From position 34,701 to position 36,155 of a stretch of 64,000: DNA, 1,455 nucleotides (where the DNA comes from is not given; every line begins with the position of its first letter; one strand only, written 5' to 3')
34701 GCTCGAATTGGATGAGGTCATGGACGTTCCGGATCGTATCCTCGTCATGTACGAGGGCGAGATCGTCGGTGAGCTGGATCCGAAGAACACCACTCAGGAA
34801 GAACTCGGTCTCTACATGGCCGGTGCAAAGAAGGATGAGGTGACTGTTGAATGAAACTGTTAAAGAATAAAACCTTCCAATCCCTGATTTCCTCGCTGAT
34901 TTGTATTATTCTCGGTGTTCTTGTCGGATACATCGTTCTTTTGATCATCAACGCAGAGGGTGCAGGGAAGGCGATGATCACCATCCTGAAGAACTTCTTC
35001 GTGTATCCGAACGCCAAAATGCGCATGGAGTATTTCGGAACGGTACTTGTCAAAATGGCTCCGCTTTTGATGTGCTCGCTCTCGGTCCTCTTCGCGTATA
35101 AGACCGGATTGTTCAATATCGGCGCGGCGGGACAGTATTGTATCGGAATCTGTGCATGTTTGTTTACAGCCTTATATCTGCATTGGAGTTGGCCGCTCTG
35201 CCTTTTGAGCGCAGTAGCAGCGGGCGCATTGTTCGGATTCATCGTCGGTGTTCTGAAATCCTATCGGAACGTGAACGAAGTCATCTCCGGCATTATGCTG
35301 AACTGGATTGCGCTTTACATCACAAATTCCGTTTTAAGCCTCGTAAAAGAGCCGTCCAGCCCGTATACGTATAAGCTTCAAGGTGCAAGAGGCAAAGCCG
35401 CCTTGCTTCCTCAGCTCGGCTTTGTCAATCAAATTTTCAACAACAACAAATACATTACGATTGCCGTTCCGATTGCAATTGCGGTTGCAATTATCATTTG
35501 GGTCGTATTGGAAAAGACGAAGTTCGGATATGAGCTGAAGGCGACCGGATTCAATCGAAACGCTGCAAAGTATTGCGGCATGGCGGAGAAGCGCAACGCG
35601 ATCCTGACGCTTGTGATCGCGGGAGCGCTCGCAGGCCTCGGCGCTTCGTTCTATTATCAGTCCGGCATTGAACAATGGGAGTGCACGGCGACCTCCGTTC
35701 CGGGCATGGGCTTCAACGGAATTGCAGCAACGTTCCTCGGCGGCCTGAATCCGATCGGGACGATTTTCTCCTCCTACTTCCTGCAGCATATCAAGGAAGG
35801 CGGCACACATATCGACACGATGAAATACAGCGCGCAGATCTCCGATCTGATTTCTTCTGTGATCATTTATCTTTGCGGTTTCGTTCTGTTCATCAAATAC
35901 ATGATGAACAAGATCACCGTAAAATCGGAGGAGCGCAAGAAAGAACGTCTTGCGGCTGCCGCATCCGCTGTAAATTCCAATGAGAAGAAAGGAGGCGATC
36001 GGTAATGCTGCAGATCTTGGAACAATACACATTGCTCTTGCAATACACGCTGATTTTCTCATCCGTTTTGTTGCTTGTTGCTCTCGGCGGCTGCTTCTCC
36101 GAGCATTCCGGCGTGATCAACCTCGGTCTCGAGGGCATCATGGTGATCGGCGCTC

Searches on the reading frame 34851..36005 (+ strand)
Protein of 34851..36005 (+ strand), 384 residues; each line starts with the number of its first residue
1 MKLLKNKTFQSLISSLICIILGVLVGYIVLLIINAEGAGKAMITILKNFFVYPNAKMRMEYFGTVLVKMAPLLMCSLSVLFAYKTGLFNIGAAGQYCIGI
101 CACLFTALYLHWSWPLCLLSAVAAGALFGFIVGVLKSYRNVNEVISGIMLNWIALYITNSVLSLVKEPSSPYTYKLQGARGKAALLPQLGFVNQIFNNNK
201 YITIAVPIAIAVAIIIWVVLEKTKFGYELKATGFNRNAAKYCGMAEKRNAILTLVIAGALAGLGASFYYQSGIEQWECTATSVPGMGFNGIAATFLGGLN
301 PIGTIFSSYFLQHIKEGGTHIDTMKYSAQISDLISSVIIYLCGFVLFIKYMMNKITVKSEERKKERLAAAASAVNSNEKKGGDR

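Call 36: find_encoding_contigs(protein=window:34851-36005:+, flank=10000, max_places=1)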
Protein window:34851-36005:+ (384 aa): 20 contigs read that carry it; 1 place shown.
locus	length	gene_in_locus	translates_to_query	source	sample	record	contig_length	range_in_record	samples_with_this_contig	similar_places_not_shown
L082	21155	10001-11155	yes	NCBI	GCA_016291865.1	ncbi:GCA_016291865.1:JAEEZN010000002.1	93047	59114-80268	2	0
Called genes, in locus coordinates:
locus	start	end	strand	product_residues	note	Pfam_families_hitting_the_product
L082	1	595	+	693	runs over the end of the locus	PF01751:Toprim, PF01131:Topoisom_bac, PF01396:Zn_ribbon_Top1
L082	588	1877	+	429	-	PF01134:GIDA, PF01266:DAO (weak), PF13450:NAD_binding_8 (faint)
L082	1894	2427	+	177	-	PF00227:Proteasome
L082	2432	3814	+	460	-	PF00004:AAA, PF07728:AAA_5 (faint), PF00004:AAA (weak), PF07724:AAA_2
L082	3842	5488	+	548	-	PF00753:Lactamase_B, PF23023:Anti-Pycsar_Apyc1 (faint), PF12706:Lactamase_B_2 (weak), PF22505:RNase_J_b_CASP, PF07521:RMMBL, PF17770:RNase_J_C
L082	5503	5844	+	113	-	PF06133:Com_YlbF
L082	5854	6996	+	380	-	PF02618:YceG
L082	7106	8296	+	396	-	PF02608:Bmp, PF13407:Peripla_BP_4 (weak)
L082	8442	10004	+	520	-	PF00005:ABC_tran, PF13304:AAA_21 (faint), PF00005:ABC_tran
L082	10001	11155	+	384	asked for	PF02653:BPD_transp_2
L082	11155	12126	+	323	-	PF02653:BPD_transp_2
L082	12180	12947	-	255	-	PF02811:PHP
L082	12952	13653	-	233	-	-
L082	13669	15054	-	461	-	PF01406:tRNA-synt_1e, PF01921:tRNA-synt_1f (faint), PF00133:tRNA-synt_1 (weak), PF09334:tRNA-synt_1g (weak), PF09190:DALR_2, PF23493:CysS_C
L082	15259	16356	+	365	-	-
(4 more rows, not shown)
